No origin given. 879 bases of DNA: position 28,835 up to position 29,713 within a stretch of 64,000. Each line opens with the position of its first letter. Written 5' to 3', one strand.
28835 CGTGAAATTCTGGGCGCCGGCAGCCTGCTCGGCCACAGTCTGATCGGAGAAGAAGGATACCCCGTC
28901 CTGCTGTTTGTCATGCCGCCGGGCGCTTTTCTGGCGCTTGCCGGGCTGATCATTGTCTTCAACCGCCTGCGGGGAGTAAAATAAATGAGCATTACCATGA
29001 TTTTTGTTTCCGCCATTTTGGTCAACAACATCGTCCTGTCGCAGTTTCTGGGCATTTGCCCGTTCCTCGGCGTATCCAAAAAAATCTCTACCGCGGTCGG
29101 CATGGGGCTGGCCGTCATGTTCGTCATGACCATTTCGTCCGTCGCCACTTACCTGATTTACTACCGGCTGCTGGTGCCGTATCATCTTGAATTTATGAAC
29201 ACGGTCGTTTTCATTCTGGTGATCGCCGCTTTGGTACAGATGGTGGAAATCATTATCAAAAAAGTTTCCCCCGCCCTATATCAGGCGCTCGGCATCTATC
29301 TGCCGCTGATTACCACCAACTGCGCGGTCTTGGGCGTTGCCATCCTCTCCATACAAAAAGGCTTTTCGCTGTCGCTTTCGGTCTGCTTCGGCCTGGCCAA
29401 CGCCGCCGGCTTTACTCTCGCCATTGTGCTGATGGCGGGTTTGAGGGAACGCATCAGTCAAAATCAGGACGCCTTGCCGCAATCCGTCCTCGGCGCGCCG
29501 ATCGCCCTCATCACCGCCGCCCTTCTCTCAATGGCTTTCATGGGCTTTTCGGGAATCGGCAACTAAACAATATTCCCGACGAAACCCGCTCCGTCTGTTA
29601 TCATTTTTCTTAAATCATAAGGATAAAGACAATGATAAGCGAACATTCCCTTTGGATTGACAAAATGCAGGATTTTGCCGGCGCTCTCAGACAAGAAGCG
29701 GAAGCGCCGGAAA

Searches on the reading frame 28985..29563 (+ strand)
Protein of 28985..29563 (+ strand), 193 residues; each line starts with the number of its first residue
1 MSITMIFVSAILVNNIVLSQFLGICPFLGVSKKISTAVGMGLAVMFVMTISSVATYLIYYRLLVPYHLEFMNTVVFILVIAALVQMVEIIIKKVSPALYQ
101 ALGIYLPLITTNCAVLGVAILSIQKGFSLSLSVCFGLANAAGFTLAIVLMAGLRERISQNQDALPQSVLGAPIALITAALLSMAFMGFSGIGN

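Call 106: search_protein_families(library=pfam, proteins=[window:28985-29563:+], max_evalue=0.001)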
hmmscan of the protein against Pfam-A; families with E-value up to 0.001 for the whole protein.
window:28985-29563:+ (193 aa): 1 family
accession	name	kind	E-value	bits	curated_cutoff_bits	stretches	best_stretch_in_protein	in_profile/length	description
PF02508.19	Rnf-Nqr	-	7e-60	202.5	23.8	1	5-191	3-173/174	Rnf-Nqr subunit, membrane protein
